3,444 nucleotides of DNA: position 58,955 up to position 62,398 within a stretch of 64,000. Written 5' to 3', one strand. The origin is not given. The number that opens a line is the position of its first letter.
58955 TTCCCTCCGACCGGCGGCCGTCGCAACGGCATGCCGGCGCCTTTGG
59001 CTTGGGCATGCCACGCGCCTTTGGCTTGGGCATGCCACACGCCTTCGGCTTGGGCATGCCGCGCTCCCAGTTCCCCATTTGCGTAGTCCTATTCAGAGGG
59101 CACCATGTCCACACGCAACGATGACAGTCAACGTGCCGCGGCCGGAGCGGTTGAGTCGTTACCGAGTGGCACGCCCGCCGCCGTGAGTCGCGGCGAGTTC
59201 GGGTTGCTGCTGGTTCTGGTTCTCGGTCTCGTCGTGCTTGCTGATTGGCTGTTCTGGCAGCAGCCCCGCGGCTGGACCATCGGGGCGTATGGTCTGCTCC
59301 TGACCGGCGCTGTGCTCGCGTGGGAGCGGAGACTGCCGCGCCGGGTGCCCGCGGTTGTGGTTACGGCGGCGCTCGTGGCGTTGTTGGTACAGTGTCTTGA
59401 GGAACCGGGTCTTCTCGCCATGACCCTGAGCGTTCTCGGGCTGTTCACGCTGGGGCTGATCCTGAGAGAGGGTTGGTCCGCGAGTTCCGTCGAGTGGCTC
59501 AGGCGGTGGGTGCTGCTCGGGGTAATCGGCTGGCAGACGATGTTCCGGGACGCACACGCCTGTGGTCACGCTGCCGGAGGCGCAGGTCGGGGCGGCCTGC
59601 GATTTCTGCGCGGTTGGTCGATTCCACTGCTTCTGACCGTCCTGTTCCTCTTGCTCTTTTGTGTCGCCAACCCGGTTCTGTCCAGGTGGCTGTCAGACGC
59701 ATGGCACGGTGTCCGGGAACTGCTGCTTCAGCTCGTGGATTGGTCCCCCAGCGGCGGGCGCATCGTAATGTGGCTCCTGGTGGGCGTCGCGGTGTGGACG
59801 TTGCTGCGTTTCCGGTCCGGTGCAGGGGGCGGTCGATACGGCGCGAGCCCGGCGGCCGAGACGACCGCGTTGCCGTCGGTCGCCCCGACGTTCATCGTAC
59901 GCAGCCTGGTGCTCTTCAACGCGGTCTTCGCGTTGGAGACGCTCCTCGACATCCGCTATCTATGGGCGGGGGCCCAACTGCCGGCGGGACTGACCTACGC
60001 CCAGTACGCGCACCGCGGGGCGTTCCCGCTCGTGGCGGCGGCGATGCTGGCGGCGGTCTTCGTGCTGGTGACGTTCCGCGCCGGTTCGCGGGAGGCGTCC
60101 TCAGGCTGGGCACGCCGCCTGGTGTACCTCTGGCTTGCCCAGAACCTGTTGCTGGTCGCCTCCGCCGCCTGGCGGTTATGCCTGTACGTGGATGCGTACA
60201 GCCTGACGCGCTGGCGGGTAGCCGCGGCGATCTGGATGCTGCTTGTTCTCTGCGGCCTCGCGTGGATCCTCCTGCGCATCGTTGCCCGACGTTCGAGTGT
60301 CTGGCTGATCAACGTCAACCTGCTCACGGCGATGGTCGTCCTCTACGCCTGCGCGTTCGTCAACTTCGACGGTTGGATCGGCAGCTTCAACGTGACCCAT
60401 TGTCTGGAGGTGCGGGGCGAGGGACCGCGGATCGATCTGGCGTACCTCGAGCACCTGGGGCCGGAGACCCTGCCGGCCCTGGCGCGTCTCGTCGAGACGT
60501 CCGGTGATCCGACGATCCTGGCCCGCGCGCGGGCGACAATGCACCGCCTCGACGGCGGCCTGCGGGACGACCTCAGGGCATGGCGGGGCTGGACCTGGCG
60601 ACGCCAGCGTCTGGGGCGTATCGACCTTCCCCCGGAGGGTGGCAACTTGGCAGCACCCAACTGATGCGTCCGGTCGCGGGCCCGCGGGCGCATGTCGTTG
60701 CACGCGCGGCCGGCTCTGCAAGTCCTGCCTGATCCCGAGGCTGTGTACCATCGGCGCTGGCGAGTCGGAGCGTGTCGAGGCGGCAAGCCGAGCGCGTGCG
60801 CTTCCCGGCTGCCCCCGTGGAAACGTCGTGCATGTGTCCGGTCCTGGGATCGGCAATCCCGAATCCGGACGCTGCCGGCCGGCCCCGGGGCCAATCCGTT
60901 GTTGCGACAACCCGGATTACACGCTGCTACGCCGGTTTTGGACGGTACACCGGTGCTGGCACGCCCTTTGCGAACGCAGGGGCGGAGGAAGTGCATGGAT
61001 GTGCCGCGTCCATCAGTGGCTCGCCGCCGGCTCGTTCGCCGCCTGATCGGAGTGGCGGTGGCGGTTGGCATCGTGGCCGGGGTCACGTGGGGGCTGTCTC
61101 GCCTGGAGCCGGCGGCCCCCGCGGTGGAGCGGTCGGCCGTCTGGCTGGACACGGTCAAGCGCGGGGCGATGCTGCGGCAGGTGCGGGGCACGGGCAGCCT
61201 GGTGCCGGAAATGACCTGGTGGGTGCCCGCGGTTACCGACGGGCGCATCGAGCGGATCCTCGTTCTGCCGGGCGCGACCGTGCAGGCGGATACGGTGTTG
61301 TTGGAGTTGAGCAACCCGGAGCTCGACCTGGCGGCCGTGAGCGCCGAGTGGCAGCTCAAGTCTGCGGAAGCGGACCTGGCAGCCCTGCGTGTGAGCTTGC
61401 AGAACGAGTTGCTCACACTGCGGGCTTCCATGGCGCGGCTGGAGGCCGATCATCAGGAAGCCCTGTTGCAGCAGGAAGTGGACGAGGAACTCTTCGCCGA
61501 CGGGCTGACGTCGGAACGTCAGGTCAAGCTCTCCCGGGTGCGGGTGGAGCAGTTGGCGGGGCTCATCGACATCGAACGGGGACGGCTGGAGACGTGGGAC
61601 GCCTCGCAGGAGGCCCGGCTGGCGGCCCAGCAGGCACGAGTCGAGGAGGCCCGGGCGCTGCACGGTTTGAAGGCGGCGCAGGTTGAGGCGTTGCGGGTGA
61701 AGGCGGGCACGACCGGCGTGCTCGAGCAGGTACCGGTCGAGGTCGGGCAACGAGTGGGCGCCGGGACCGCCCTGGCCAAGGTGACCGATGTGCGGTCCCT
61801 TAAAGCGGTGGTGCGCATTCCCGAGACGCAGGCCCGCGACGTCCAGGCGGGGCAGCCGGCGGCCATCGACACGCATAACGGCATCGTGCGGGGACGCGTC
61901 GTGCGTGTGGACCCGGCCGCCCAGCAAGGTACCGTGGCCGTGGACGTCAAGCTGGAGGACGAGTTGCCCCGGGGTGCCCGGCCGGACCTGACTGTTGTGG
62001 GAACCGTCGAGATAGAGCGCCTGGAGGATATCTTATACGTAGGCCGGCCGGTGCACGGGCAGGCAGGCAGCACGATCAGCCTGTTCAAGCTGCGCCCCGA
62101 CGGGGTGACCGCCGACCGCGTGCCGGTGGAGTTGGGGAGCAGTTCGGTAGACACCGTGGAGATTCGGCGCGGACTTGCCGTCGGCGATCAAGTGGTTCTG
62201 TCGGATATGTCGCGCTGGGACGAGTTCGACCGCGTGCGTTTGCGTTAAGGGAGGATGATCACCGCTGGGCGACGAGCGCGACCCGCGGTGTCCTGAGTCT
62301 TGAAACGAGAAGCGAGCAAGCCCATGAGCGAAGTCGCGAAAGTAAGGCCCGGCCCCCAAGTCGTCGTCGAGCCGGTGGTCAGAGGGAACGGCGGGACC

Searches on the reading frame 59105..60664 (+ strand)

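Call 71: search_protein_families(library=pfam, proteins=[window:59105-60664:+], max_evalue=0.00001)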
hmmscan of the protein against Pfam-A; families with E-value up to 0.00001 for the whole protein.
window:59105-60664:+ (519 aa): 1 family
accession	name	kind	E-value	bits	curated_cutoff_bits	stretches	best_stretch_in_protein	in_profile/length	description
PF13687.11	DUF4153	-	7.6e-66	223.2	27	1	87-462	3-373/373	Domain of unknown function (DUF4153)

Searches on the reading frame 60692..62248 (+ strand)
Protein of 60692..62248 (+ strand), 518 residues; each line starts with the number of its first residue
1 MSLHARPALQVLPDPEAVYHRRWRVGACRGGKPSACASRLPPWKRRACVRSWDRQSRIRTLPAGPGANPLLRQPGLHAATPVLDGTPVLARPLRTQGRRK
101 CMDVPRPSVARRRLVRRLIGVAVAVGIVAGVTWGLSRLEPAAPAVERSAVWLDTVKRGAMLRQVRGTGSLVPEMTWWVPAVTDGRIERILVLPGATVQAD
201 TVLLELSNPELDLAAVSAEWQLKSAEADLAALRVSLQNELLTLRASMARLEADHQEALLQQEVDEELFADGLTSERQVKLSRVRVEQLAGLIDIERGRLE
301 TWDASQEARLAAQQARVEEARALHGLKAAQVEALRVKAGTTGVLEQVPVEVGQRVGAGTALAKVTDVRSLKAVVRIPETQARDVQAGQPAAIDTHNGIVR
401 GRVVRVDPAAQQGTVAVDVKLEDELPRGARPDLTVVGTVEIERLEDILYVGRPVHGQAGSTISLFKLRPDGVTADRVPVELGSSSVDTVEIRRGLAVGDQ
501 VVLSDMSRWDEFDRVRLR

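Call 71: search_protein_families(library=pfam, proteins=[window:60692-62248:+], max_evalue=0.00001)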
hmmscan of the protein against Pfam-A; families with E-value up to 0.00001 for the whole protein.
window:60692-62248:+ (518 aa): 3 families
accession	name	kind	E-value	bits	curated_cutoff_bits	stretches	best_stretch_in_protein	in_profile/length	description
PF13437.12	HlyD_3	-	2e-13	51.4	22.2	1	336-425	2-97/106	HlyD family secretion protein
PF16576.10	HlyD_D23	-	2.3e-11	43.8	30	1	178-422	22-200/214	Barrel-sandwich domain of CusB or HlyD membrane-fusion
PF00364.28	Biotin_lipoyl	-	6.6e-06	26.3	22.1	0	176-206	43-73/73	Biotin-requiring enzyme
